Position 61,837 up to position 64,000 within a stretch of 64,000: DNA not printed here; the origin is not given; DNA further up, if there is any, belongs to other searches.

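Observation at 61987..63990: Bacterial ROCO (LRR-Roc-COR) GTPase immediately downstream of TA modules and repeat scars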

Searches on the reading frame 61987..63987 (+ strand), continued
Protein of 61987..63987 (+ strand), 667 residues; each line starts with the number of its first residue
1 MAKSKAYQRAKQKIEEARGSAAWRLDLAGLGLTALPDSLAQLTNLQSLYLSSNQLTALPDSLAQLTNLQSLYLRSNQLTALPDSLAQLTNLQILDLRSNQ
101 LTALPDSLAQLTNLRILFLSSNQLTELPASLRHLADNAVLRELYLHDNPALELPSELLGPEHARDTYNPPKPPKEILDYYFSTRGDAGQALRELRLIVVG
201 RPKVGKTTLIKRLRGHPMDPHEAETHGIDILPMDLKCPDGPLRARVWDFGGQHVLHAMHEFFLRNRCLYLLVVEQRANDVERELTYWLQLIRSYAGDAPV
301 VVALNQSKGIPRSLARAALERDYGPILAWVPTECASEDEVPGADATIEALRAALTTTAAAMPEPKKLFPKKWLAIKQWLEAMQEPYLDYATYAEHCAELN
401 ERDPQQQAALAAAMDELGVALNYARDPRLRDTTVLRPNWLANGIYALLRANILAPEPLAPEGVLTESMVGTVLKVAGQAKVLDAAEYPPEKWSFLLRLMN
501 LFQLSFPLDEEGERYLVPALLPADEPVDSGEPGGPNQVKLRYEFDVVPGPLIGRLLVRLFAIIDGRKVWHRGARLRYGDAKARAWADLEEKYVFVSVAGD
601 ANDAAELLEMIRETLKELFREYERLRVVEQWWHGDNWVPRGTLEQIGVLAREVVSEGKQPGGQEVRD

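Call 24: find_related_loci(query=A1, collection=genome_contigs, flank=10000)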
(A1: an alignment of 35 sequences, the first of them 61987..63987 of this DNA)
Query A1 (667 aa) in genome_contigs; peptide patterns used: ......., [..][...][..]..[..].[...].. (x = any residue, [..] = any of these).
113 stretches matched a pattern; 60 encode a relative of the query (tblastn E <= 1e-3); 58 distinct loci.
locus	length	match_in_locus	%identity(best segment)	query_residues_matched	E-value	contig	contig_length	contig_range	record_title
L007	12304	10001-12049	70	1-652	0e+0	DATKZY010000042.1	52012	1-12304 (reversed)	MAG TPA_asm: Planctomycetota bacterium isolate SMAG_U14257 k141_3257356, whole genome shotgun sequence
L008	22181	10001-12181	55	1-652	0e+0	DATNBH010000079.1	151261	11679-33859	MAG TPA_asm: Pyrinomonadaceae bacterium isolate SMAG_U11183 k141_562100, whole genome shotgun sequence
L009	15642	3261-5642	58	1-649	0e+0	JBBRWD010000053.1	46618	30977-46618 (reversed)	MAG: Limisphaerales bacterium isolate La4_concoct.005 La4_concoct.005_K_1469040_L_46618_cov_47.0052, whole genome shotgu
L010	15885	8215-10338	54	4-659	0e+0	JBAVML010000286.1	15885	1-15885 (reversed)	MAG: Chthoniobacteraceae bacterium isolate MFD03081_ilm_asm_bin4 k127_57889, whole genome shotgun sequence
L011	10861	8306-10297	54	1-659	0e+0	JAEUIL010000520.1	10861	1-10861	MAG: Planctomycetaceae bacterium isolate new MAG-42 k141_3291826, whole genome shotgun sequence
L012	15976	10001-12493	55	1-652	0e+0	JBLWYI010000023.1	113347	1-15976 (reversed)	MAG: Verrucomicrobiales bacterium isolate EA27-02 A27.014.metabat.1RE.5K@23, whole genome shotgun sequence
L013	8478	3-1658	57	32-652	0e+0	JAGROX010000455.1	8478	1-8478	MAG: Verrucomicrobiia bacterium isolate HKST-UBA29 2009_155115, whole genome shotgun sequence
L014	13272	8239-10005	56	63-659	0e+0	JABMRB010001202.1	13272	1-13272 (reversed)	MAG: Candidatus Nealsonbacteria bacterium isolate bin.20 k141_6019012, whole genome shotgun sequence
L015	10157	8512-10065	63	1-474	0e+0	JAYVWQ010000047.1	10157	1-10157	MAG: Akkermansia sp. isolate GL82_UP_concoct_189_sub GL82_UP_concoct_189_sub_46, whole genome shotgun sequence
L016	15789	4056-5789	53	78-648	0e+0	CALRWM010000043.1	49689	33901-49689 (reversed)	MAG: Prosthecobacter debontii isolate JJ-ME9A6-316-5-m2-bin106 genome assembly, contig: JJ-ME9A6-316-C174, whole genome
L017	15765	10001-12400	50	6-662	0e+0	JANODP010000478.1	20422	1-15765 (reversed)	MAG: Schlesneria sp. isolate VAR_17_metabat_110 VAR_17_k141_3897511, whole genome shotgun sequence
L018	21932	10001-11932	52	5-648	0e+0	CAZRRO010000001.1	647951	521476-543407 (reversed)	MAG TPA_asm: uncultured Verrucomicrobiota bacterium isolate SRP302895_co1_249 genome assembly, contig: NODE_4_length_647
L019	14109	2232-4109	52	32-652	0e+0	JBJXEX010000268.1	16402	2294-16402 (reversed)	MAG: Planctomycetaceae bacterium isolate F1F2.bin.94 k127_385272, whole genome shotgun sequence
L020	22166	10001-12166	50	6-651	0e+0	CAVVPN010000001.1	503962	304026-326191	MAG: uncultured Gemmataceae bacterium isolate MFD02579.bin.1.11 genome assembly, contig: contig_15382, whole genome shot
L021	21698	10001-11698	54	6-657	0e+0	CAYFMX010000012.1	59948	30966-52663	MAG TPA_asm: uncultured Piscirickettsiaceae bacterium isolate ERP019367_co2_103 genome assembly, contig: NODE_507_length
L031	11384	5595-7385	40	8-623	5e-124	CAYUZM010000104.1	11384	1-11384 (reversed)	MAG TPA_asm: uncultured Solibacteraceae bacterium isolate SRP302447_co4_295 genome assembly, contig: NODE_15318_length_1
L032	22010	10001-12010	35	5-629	3e-123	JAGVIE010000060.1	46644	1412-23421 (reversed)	MAG: Bacteroidetes bacterium isolate DeMMO2_4 c_000000033840, whole genome shotgun sequence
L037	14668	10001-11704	38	25-623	2e-115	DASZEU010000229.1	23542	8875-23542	MAG TPA_asm: Candidatus Angelobacter sp. isolate SMAG_U6502 k141_881845, whole genome shotgun sequence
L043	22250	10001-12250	36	8-623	8e-105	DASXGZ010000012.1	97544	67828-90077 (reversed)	MAG TPA_asm: Candidatus Angelobacter sp. isolate SMAG_U5179 k141_996811, whole genome shotgun sequence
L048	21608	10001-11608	36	78-629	7e-93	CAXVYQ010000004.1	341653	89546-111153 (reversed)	MAG: Terriglobia bacterium isolate 8b7d6179-9095-41cb-b5b9-77e26c267f4d genome assembly, contig: contig_4, whole genome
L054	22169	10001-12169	28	37-639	4e-61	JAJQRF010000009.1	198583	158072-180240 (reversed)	MAG: Pyrinomonadaceae bacterium isolate cam-2 NODE_343_length_198583_cov_10.576849, whole genome shotgun sequence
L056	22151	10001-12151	25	39-622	3e-56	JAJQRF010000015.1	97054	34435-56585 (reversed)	MAG: Pyrinomonadaceae bacterium isolate cam-2 NODE_867_length_97054_cov_9.887520, whole genome shotgun sequence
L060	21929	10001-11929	36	1-618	3e-110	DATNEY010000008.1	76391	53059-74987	MAG TPA_asm: Vicinamibacterales bacterium isolate SMAG_U11280 k141_2541239, whole genome shotgun sequence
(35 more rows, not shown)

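Call 29: find_related_loci(query=window:61987-63987:+, collection=metagenome_contigs, flank=6000)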
Query window:61987-63987:+ (667 aa) in metagenome_contigs; peptide patterns used: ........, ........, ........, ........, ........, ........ (x = any residue, [..] = any of these).
128 stretches matched a pattern; 52 encode a relative of the query (tblastn E <= 1e-3); 52 distinct loci.
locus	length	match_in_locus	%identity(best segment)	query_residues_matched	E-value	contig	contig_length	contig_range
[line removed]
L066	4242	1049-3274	76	1-666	0e+0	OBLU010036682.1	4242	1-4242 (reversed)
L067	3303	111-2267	71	1-666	0e+0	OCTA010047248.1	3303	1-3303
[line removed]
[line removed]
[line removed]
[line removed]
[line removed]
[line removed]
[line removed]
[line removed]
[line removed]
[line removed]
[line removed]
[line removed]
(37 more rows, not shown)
